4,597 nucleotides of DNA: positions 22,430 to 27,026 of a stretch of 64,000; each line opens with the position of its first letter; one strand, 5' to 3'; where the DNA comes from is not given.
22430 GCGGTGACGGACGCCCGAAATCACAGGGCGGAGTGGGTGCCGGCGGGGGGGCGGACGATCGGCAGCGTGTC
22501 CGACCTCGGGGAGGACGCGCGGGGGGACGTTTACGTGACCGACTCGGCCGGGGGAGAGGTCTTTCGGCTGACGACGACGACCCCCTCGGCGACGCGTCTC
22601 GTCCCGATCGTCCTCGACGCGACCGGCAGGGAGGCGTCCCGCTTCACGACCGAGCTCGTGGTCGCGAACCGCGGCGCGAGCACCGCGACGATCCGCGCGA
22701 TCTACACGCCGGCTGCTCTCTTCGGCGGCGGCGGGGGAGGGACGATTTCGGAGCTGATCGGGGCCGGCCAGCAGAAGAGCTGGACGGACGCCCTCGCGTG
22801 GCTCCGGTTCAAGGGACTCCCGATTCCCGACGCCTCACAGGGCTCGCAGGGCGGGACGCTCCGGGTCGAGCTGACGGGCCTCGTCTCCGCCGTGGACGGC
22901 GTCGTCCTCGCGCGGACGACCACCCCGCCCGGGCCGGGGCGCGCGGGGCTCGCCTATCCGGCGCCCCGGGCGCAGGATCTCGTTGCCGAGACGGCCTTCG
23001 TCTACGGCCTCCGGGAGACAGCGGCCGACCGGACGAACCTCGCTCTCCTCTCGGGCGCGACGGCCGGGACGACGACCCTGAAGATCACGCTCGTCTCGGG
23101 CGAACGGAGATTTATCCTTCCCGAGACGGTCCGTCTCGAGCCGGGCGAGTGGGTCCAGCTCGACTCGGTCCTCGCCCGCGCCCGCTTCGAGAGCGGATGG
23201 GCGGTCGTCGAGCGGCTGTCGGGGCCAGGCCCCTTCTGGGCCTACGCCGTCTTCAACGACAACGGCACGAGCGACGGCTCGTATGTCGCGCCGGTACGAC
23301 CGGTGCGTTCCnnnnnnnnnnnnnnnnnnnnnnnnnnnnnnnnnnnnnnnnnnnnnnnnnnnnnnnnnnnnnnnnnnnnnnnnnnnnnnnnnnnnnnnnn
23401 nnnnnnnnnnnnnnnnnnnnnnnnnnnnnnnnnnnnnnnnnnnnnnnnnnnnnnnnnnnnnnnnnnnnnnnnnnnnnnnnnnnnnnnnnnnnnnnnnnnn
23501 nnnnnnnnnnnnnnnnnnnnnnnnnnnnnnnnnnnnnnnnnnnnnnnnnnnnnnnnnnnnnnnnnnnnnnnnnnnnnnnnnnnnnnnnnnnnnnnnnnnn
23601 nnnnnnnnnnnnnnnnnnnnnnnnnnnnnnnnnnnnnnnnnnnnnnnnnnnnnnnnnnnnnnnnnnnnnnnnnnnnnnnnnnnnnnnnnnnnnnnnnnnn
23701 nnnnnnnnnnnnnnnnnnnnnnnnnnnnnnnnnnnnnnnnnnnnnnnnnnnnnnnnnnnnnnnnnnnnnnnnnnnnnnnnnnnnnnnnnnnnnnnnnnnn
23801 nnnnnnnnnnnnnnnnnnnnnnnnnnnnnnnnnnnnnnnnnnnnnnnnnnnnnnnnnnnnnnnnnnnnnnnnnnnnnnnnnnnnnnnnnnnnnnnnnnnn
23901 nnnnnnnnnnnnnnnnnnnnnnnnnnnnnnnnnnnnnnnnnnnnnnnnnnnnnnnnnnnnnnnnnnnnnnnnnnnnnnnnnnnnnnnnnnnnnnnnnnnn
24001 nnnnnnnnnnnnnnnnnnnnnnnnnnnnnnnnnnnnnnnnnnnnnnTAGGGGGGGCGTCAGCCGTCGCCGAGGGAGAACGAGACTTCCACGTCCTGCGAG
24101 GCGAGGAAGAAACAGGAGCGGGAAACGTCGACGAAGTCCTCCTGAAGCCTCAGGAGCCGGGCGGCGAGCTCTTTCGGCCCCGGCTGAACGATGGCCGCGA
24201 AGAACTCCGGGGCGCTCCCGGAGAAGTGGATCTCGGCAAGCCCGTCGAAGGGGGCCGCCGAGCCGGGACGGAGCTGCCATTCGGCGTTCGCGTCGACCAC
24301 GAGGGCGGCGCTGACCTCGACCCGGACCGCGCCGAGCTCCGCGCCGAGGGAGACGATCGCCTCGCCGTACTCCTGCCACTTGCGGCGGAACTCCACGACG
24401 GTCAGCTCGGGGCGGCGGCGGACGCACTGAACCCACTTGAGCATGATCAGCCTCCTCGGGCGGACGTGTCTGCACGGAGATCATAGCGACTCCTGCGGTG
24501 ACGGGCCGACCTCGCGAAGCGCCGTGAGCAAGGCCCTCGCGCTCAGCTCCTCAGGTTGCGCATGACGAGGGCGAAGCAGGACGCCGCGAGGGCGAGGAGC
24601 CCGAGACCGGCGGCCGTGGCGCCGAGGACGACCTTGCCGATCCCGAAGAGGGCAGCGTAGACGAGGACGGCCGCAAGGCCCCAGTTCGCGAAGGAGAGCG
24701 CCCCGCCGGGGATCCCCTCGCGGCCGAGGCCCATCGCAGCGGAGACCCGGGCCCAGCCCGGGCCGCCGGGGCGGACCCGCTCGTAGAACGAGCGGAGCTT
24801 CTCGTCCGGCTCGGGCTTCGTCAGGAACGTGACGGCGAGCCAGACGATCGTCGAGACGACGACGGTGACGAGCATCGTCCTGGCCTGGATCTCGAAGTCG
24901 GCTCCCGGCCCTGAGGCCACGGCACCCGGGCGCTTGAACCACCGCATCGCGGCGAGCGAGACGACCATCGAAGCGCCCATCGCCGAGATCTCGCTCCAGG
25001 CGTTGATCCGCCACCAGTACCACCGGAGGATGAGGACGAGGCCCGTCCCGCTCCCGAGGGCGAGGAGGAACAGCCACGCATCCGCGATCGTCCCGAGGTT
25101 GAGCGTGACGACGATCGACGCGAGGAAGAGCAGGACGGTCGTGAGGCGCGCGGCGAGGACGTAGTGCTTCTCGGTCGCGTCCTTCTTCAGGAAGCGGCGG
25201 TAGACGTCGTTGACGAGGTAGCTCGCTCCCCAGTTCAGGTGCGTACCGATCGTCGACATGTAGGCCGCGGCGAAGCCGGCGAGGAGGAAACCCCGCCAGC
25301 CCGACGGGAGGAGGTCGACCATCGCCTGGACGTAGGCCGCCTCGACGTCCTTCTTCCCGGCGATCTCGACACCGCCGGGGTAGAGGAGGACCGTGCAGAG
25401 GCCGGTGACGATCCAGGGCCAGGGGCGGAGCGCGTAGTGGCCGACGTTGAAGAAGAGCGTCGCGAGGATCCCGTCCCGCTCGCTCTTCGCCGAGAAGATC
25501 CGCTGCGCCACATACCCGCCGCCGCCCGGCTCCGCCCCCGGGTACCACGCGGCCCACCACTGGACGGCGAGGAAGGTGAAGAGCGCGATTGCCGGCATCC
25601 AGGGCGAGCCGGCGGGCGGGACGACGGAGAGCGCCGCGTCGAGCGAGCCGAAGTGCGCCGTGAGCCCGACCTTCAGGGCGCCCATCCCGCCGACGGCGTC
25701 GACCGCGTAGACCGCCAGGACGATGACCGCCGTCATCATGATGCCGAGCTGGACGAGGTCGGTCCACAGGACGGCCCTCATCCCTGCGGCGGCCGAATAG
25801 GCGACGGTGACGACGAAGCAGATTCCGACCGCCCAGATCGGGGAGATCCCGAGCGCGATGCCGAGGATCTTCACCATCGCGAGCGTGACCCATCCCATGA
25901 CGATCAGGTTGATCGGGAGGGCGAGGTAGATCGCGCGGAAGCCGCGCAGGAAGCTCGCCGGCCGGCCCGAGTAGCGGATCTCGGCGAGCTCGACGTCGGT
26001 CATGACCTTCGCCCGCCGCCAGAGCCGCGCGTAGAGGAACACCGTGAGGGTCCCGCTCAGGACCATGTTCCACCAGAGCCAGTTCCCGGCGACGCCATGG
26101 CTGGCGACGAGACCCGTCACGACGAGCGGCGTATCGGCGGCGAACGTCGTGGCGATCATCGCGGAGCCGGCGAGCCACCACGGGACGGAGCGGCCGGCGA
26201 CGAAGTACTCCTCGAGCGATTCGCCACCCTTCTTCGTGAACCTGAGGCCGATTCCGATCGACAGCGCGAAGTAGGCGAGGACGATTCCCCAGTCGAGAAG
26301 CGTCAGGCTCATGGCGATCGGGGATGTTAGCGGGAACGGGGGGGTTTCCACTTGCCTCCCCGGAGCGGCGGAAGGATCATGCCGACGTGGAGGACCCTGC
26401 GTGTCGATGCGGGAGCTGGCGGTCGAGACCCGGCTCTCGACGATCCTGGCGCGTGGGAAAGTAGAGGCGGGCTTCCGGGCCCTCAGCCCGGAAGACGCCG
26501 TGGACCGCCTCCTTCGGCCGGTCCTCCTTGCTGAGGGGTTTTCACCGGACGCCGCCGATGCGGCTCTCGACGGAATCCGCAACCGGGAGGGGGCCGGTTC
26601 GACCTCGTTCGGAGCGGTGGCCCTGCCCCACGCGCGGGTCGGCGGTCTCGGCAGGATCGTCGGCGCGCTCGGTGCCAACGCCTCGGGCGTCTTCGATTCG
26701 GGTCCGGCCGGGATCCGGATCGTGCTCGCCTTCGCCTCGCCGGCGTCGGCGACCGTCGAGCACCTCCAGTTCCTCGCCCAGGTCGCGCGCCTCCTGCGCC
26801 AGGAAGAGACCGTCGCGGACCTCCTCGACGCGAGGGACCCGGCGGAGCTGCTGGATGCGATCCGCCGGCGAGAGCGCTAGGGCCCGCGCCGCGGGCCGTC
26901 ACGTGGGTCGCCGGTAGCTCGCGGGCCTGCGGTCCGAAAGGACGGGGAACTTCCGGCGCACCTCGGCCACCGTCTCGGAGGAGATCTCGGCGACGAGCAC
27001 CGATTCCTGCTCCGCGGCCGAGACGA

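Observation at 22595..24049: Unassigned ~480-aa tandem C-terminal cassette shared by three unrelated secreted enzymes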

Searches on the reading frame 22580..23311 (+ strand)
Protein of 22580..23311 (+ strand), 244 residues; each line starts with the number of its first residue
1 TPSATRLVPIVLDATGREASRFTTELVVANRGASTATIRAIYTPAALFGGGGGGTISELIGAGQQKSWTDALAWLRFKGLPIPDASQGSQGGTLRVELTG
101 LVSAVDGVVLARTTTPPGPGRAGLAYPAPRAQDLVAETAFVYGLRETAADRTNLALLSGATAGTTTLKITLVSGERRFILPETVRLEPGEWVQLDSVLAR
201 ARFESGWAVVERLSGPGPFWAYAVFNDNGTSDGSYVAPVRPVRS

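Call 37: predict_structure(alignment_id=A2)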
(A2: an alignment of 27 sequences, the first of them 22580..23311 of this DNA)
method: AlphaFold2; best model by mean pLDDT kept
length: 244 residues; sequences in the alignment: 27
mean_pLDDT: 93.8   pTM: 0.90
mean pLDDT of the five models: 93.8, 93.7, 93.1, 93.0, 92.9
residues with pLDDT >= 90: 206; 70-90: 31; 50-70: 7; < 50: 0
segments of 3 or more residues with pLDDT < 50: none
pLDDT, mean of each block of 10 residues (from residue 1): 95 88 96 98 93 96 97 98 94 98 97 75 85 96 95 97 98 98 97 96 98 97 90 90 74
secondary structure, 60 per line:
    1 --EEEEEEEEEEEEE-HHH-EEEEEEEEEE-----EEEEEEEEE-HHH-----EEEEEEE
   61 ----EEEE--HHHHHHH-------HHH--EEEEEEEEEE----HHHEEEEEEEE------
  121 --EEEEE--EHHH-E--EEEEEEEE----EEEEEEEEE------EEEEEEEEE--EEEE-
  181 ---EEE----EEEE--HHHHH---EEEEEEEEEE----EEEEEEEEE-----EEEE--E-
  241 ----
elements in order: E3-15 E21-30 E36-44 E54-60 E65-68 H71-77 E90-99 E107-114 E123-127 E138-145 E150-158 E165-173 E176-179 E184-186 E191-194 H197-201 E205-214 E219-227 E233-236

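Call 40: fold_search(model_id=the predicted structure, library=pdb)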
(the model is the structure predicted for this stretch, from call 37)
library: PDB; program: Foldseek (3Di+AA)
matches with E <= 10: 1416; with E <= 0.001: 3
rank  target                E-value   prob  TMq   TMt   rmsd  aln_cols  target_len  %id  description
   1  3ly6_A                4.9e-04  0.57  0.17  0.07  18.5       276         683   10  Crystal structure of human transglutaminase 2 complex with adenosine 5' Triphosphate (released 2010-08-18)
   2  9bc2_A                8.4e-04  0.54  0.17  0.08  18.0       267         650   12  Transglutaminase 2 - Open State (released 2024-07-03)
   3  3s3s_A                8.9e-04  0.38  0.16  0.08  17.9       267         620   11  Transglutaminase 2 in complex with a novel inhibitor (released 2012-06-06)
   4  3lh9_B                1.2e-03  0.20  0.13  0.11  21.5       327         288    8  Crystal structure of mouse VPS26B(L197S/R199E) in spacegroup P41 21 2 (released 2010-02-02)
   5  5mho_A                1.5e-03  0.66  0.19  0.08  18.0       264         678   10  FXIIIa in complex with the inhibitor ZED2369 (released 2017-12-20)
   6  3lha_B                2.9e-03  0.14  0.12  0.11  21.3       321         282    6  Crystal structure of mouse VPS26B(R240S/G241A/E242S) in spacegroup P41 21 2 (released 2010-02-02)
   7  5nqw_B                3.5e-03  0.18  0.15  0.17  18.5       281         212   12  IgE-Fc in complex with single domain antibody 026 (released 2018-01-17)
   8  3lha_A                3.7e-03  0.12  0.12  0.11  22.0       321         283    6  Crystal structure of mouse VPS26B(R240S/G241A/E242S) in spacegroup P41 21 2 (released 2010-02-02)
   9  4mng_E                4.3e-03  0.28  0.18  0.18  15.1       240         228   10  Structure of the DP10.7 TCR with CD1d-sulfatide (released 2013-12-18)
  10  5anm_E                4.3e-03  0.14  0.13  0.15  18.4       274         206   13  Crystal structure of IgE Fc in complex with a neutralizing antibody (released 2015-09-30)
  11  2phl_A                6.3e-03  0.41  0.24  0.18  14.1       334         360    8  THE STRUCTURE OF PHASEOLIN AT 2.2 ANGSTROMS RESOLUTION: IMPLICATIONS FOR A COMMON VICILIN(SLASH)LEGUMIN STRUCTURE AND  (released 1994-09-30)
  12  6oan_B                6.7e-03  0.20  0.16  0.17  18.1       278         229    9  Structure of DBP in complex with human neutralizing antibody 053054 (released 2019-06-12)
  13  3lh8_B                7.1e-03  0.11  0.13  0.11  21.2       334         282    7  Crystal structure of mouse VPS26B in spacegroup P41 21 2 (released 2010-02-02)
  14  1fp5                  8.3e-03  0.12  0.14  0.15  18.9       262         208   13  CRYSTAL STRUCTURE ANALYSIS OF THE HUMAN IGE-FC CEPSILON3-CEPSILON4 FRAGMENT. (released 2000-09-27)
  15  5nqw_A                8.8e-03  0.10  0.13  0.14  17.8       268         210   14  IgE-Fc in complex with single domain antibody 026 (released 2018-01-17)
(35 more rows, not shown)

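Call 41: search_protein_representatives(alignment_id=A2)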
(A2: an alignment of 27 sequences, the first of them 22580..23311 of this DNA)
Query: 27 sequences, 241 profile positions. Proteins with E-value up to 0.001 (for the whole library): 7346; up to 1e-10: 4942; up to 1e-30: 2004. The best 150 are listed.
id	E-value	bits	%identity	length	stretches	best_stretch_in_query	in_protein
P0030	7.8e-172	585.4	-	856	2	2-239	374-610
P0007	2.6e-169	577.1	-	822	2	4-239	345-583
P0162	3.2e-161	550.6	-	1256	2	3-239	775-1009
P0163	1.8e-160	548.2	-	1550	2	4-239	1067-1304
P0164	2.0e-160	548.0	-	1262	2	4-239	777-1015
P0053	2.3e-160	547.8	-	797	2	5-239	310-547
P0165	1.2e-158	542.2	-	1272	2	4-239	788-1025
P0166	2.5e-158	541.1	-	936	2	3-238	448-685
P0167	6.2e-158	539.8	-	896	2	3-239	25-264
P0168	4.2e-157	537.1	-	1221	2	4-238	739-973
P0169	6.1e-157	536.6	-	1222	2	4-238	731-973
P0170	2.6e-155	531.2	-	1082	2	2-240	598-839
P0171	9.9e-155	529.3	-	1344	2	3-239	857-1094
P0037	2.9e-154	527.8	-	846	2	5-239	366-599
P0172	5.6e-153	523.6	-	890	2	3-239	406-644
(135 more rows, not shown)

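Call 42: search_protein_families(library=pfam, alignment_id=A2, max_evalue=5)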
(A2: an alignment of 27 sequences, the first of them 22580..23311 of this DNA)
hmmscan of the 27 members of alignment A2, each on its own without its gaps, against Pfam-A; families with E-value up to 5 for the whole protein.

A. member 1, window:22580-23311:+ (244 aa): 0 families

B. families by the number of members that match (of 27 scanned): 8 families
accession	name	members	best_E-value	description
PF18986.5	DUF5719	2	0.015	Family of unknown function (DUF5719)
PF05506.17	PLipase_C_C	1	0.00059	Bacterial phospholipase C, C-terminal domain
PF07705.17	CARDB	1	0.052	CARDB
PF24551.1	SH3_Rv0428c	1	0.12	Probable histone acetyltransferase Rv0428c SH3 domain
PF18368.7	Ig_GlcNase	1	0.13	Exo-beta-D-glucosaminidase Ig-fold domain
PF13415.12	Kelch_3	1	0.2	Galactose oxidase, central domain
PF07865.16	DUF1652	1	0.24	Protein of unknown function (DUF1652)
PF16539.10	FlgT_M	1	0.25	Flagellar assembly protein T, middle domain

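Call 43: search_protein_families(library=ncbifam, alignment_id=A2, max_evalue=5)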
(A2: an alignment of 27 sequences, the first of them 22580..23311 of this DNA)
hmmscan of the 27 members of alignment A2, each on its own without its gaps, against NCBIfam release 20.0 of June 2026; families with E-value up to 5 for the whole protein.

A. member 1, window:22580-23311:+ (244 aa): 0 families

B. families by the number of members that match (of 27 scanned): 3 families
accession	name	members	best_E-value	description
NF009314.0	PRK12674.1-2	1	0.085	Na+/H+ antiporter subunit G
NF001393.0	PRK00281.2-4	1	0.088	undecaprenyl-diphosphate phosphatase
TIGR01311.1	glycerol_kin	1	0.16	glycerol kinase GlpK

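Call 44: search_solved_structures(query=A2, max_evalue=10)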
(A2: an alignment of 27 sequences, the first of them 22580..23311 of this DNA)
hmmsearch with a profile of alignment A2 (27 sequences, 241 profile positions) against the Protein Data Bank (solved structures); distinct sequences matched with E-value up to 10: 6.
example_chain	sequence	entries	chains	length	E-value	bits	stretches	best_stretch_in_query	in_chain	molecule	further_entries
3ki0_A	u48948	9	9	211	0.29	13.7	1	74-171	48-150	Cholix toxin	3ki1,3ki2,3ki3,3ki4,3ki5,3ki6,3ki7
2q6m_A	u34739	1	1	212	0.3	13.7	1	74-171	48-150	Cholix toxin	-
3ess_A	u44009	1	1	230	0.36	13.5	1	73-171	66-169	Cholix toxin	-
9h91_U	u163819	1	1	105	0.39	13.3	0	146-173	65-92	50S ribosomal protein L24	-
2wul_A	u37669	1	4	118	0.79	12.3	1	200-239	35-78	GLUTAREDOXIN RELATED PROTEIN 5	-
2mmz_A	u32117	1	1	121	0.81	12.3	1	200-239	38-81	Glutaredoxin-related protein 5, mitochondrial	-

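Call 49: search_protein_families(library=pfam, alignment_id=A3, max_evalue=0.00001)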
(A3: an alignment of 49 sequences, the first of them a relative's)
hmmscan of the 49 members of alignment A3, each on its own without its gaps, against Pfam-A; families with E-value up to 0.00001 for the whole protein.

A. member 1, P0166 (936 aa): 1 family
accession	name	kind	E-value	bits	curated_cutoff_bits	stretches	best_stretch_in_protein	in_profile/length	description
PF19410.4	DUF5980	-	2.4e-11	44.4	27.1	0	366-444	14-94/97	Family of unknown function (DUF5980)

B. families by the number of members that match (of 49 scanned): 59 families (the first 25 are shown)
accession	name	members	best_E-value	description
PF15902.12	Sortilin-Vps10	6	6e-30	Sortilin, neurotensin receptor 3,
PF00560.39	LRR_1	5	4.7e-60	Leucine Rich Repeat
PF12799.13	LRR_4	5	3.9e-46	Leucine Rich repeats (2 copies)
PF13855.12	LRR_8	5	4e-43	Leucine rich repeat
PF23598.1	LRR_14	5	1.3e-31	Leucine-rich repeat region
PF18911.6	PKD_4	4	3.1e-47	PKD domain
PF00801.26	PKD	4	7.4e-39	PKD domain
PF14870.12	PSII_BNR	4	1.5e-24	Photosynthesis system II assembly factor YCF48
PF07705.17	CARDB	4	7.5e-18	CARDB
PF06739.17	SBBP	3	9.7e-49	Beta-propeller repeat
PF17963.7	Big_9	3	3.7e-21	Bacterial Ig domain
PF17892.7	Cadherin_5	3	8.5e-17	Cadherin-like domain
PF01833.30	TIG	3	4.7e-11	IPT/TIG domain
PF02012.26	BNR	3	1.2e-10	BNR/Asp-box repeat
PF25778.1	DUF7948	2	1.5e-57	Domain of unknown function (DUF7948)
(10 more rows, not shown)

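Call 51: search_protein_families(library=ncbifam, alignment_id=A3, max_evalue=0.00001)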
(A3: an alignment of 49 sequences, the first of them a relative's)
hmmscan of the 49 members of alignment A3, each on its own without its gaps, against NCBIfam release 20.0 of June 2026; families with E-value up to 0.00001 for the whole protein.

A. member 1, P0166 (936 aa): 1 family
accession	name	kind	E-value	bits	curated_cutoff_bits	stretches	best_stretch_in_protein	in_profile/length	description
NF058595.1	invert_tail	domain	1.1e-08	35.4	37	0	204-234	82-112/113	lipo-invert putative C-terminal anchoring domain-containing protein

B. families by the number of members that match (of 49 scanned): 42 families (the first 25 are shown)
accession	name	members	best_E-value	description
NF045728.1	glycosyl_F510_1955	8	5.3e-65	F510_1955 family glycosylhydrolase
NF010237.0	PRK13684.1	6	2.1e-27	photosynthesis system II assembly factor Ycf48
NF058597.1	CoaZ_rpt_PGGG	6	3.5e-27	choice-of-anchor Z repeating domain-containing protein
NF041381.1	XopAC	5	2.4e-41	XopAC/AvrAC family type III secretion system effector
NF041400.1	XopAE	5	4.1e-36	type III secretion system effector XopAE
NF047464.1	FibnectbindLIC11051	5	1.7e-26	LIC_11051 family fibronectin-binding protein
NF041351.1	XopL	5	1.1e-21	type III secretion system leucine-rich repeat domain-containing effector XopL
NF033189.1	internalin_A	4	1.3e-32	class 1 internalin InlA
NF047494.1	Lepto_SBBP_lipo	3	2.2e-26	SBBP repeat beta-propeller lipoprotein, LipL53 family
NF012211.1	tand_rpt_95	3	3.9e-17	tandem-95 repeat protein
NF033190.2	inl_like_NEAT_1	3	2.4e-15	NEAT domain-containing leucine-rich repeat protein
NF051459.1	pyoverdine_PvdO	2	3.5e-66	dihydropyoverdine dehydrogenase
TIGR03525.2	GldK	2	9.8e-27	T9SS ring complex lipoprotein PorK/GldK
TIGR03440.2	egtB_TIGR03440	2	9.5e-20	ergothioneine biosynthesis protein EgtB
NF041186.1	SenA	2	6.3e-16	selenoneine synthase SenA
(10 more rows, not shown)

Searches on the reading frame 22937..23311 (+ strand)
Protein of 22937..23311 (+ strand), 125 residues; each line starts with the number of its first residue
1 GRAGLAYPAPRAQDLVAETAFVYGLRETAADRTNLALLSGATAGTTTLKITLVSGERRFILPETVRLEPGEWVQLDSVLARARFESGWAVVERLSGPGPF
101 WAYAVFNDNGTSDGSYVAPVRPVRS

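Call 73: search_solved_structures(query=A4, max_evalue=10, show_alignments=2)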
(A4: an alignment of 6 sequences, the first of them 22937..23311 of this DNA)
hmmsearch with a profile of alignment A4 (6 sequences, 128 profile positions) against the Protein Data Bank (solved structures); distinct sequences matched with E-value up to 10: 1.
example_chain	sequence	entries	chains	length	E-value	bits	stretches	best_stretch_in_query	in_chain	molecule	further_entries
9zd7_AE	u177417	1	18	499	0.036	17.2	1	9-51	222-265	short tail fiber gp92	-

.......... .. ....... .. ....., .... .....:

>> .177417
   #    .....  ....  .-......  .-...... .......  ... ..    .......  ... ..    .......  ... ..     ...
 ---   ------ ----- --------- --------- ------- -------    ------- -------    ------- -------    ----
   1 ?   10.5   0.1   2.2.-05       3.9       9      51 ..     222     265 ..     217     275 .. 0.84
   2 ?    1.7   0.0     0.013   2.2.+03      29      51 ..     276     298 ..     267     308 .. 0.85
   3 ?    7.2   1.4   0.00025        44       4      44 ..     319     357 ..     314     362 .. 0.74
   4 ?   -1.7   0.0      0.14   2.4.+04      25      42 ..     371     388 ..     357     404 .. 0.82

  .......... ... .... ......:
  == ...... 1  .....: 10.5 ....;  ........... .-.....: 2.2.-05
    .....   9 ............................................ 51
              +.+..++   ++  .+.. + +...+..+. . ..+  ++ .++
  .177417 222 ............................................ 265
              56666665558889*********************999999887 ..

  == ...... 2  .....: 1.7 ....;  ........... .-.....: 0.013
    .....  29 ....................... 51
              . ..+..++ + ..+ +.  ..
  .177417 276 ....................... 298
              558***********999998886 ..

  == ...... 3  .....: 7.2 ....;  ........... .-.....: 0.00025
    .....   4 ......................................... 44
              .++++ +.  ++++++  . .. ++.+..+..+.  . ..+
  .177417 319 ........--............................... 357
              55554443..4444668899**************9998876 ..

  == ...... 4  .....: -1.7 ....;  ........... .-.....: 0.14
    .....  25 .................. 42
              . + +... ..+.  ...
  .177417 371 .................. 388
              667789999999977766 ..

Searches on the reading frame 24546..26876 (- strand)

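Call 38: search_protein_families(library=pfam, proteins=[window:24546-26876:-], max_evalue=0.001)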
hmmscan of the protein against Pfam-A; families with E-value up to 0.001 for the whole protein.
window:24546-26876:- (777 aa): 1 family
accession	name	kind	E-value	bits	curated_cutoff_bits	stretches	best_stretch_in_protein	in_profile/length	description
PF00474.23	SSF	-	7.5e-32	111.1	22.8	1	224-626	1-396/406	Sodium:solute symporter family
